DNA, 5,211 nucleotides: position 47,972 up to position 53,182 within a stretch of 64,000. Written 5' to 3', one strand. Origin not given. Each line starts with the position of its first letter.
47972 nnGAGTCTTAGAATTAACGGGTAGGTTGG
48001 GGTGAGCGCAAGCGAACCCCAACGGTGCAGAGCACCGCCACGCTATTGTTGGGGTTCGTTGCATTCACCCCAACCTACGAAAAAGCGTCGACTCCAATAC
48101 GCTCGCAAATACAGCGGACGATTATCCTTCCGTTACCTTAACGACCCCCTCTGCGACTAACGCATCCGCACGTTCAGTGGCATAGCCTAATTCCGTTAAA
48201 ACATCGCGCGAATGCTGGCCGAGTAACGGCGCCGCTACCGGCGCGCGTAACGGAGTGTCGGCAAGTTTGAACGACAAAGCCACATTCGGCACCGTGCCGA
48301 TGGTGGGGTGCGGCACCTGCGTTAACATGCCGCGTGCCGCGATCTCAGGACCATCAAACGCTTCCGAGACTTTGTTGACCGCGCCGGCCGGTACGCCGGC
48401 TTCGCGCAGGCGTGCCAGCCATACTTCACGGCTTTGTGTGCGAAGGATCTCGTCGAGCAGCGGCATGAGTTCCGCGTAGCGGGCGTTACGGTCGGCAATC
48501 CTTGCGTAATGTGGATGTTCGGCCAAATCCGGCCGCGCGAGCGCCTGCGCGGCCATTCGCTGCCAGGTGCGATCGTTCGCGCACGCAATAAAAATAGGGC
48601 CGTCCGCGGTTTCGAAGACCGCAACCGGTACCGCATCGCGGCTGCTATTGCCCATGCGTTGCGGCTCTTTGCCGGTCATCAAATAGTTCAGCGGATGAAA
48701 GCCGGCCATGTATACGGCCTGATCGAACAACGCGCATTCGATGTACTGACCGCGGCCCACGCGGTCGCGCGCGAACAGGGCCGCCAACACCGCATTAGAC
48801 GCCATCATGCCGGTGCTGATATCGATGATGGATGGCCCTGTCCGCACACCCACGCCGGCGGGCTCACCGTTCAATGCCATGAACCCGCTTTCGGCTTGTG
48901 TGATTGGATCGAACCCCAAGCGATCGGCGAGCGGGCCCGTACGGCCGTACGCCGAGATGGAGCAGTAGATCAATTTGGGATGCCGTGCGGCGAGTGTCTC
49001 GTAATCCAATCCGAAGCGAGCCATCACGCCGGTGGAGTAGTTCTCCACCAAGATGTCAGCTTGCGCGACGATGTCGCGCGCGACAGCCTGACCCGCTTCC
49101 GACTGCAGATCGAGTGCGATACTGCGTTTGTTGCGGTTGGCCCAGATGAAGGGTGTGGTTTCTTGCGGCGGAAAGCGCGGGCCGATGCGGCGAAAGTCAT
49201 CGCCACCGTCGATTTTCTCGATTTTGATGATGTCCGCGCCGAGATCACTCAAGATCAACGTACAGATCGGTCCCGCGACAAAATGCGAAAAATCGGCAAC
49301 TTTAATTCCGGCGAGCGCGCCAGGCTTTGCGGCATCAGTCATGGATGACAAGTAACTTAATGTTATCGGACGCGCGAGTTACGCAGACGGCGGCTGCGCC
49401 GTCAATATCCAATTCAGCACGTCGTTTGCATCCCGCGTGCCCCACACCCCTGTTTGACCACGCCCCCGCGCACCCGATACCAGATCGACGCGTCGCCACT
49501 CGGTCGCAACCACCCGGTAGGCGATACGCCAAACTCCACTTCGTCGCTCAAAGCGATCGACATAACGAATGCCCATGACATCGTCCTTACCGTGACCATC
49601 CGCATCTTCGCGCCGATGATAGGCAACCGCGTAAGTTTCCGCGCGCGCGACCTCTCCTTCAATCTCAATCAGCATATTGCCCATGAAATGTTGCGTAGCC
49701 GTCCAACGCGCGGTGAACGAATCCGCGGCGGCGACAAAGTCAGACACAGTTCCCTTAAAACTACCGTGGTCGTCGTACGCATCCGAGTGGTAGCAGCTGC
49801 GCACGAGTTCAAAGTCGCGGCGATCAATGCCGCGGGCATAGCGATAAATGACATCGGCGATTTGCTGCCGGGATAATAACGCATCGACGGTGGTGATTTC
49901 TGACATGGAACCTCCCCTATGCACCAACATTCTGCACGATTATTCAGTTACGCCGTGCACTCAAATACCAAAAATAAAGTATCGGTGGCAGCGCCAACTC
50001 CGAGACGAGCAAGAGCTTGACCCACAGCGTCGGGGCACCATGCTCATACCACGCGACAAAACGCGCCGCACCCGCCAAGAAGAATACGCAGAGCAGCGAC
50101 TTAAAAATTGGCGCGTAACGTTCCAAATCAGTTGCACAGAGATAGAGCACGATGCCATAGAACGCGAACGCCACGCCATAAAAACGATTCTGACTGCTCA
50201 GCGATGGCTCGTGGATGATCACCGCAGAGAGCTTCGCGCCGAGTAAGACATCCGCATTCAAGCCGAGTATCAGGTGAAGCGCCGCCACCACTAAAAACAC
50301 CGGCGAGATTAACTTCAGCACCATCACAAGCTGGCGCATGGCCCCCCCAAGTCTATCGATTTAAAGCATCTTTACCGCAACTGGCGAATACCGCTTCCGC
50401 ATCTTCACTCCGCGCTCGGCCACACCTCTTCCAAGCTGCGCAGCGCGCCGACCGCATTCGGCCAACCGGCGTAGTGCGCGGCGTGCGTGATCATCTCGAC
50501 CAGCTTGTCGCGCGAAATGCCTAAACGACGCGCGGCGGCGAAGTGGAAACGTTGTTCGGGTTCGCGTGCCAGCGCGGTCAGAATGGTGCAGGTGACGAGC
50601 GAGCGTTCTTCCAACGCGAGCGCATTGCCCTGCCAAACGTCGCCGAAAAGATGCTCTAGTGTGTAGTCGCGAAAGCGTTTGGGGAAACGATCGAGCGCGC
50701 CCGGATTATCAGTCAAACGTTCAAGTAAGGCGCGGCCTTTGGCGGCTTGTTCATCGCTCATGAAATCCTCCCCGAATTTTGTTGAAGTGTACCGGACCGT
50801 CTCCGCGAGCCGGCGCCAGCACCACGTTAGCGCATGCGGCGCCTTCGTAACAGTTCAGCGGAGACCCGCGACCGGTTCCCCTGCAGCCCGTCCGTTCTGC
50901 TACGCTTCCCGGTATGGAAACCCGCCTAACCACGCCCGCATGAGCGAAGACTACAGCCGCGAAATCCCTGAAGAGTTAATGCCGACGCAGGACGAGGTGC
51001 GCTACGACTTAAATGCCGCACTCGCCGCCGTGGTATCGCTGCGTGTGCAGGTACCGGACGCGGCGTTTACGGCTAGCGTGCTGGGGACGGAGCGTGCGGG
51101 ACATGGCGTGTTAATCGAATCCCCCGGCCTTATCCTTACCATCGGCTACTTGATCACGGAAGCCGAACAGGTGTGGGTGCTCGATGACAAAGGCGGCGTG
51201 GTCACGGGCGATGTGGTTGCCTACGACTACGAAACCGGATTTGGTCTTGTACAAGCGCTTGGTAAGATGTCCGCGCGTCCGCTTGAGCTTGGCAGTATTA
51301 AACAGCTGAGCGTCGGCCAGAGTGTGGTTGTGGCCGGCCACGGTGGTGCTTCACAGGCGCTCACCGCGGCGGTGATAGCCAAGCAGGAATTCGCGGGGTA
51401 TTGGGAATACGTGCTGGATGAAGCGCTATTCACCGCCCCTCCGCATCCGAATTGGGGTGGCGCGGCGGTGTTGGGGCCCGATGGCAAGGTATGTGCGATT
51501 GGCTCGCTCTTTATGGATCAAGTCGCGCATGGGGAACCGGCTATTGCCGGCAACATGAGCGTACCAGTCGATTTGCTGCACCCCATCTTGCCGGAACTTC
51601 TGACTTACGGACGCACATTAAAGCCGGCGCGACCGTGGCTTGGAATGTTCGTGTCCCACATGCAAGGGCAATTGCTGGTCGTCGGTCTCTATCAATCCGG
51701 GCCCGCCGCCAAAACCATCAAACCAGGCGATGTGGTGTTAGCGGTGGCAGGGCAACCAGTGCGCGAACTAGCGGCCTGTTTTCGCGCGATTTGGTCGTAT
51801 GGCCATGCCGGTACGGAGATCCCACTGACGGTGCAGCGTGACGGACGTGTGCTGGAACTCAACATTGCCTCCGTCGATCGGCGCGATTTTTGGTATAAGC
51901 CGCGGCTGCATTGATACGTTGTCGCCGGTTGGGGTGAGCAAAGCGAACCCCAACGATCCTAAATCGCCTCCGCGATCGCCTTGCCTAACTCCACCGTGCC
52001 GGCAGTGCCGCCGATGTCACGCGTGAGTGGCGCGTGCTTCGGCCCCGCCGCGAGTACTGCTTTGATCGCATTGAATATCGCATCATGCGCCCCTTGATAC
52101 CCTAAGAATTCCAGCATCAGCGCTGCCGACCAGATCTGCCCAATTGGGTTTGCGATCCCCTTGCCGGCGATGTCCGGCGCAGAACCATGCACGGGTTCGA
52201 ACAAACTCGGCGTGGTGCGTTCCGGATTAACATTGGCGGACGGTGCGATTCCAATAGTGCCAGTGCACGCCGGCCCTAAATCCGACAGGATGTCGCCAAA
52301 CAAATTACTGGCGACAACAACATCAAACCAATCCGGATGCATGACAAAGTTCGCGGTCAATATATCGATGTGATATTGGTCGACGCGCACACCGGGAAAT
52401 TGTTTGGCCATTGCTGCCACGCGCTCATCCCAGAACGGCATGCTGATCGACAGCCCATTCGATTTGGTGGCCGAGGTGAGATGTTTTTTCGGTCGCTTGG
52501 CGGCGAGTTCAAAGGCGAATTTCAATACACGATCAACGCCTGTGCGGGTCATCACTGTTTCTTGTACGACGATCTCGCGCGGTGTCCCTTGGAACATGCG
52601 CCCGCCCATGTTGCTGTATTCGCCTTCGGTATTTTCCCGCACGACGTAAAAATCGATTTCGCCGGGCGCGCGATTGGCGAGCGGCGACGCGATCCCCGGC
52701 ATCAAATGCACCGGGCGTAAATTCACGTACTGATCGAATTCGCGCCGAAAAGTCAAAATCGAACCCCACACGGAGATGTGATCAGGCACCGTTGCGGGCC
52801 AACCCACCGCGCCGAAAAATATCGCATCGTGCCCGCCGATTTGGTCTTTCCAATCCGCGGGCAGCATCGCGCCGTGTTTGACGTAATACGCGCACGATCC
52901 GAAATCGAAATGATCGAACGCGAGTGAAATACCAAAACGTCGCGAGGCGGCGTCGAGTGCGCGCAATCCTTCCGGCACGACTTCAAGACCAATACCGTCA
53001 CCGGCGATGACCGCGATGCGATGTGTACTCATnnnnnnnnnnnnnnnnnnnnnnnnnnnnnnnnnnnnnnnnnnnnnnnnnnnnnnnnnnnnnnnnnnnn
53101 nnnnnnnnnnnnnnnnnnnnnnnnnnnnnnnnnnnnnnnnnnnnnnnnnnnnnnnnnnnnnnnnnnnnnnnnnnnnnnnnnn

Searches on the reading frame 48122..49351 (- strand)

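Call 17: search_protein_families(library=pfam, proteins=[window:48122-49351:-], max_evalue=0.001)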
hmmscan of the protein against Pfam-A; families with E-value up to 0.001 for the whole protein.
window:48122-49351:- (409 aa): 1 family
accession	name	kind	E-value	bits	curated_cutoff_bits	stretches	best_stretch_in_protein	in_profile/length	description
PF02515.22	CoA_transf_3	-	2.6e-127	425.4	23.3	1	13-381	1-366/366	CoA-transferase family III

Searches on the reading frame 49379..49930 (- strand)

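Call 17: search_protein_families(library=pfam, proteins=[window:49379-49930:-], max_evalue=0.001)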
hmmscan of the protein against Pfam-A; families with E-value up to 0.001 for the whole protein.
window:49379-49930:- (183 aa): 1 family
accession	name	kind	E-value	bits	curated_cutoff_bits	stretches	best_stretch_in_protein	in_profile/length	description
PF13577.12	SnoaL_4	-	7.8e-24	84.5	24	1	17-139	2-125/126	SnoaL-like domain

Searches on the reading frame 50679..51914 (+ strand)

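Call 18: search_protein_families(library=pfam, proteins=[window:50679-51914:+], max_evalue=0.001)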
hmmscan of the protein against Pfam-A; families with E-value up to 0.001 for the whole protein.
window:50679-51914:+ (411 aa): 3 families
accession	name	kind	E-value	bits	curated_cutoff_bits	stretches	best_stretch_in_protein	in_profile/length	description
PF13365.12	Trypsin_2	-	1.7e-11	45.5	27.6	1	141-274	1-144/144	Trypsin-like peptidase domain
PF13180.12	PDZ_2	-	1.7e-09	38.3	27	1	321-396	3-78/80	PDZ domain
PF17820.7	PDZ_6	-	0.00021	21.4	27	1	340-387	8-54/54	PDZ domain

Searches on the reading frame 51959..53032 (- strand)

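Call 18: search_protein_families(library=pfam, proteins=[window:51959-53032:-], max_evalue=0.001)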
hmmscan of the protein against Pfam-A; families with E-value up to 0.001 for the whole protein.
window:51959-53032:- (357 aa): 1 family
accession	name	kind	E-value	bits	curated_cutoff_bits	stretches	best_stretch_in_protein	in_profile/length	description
PF00180.25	Iso_dh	-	4.6e-86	289.7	27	1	6-353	2-348/348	Isocitrate/isopropylmalate dehydrogenase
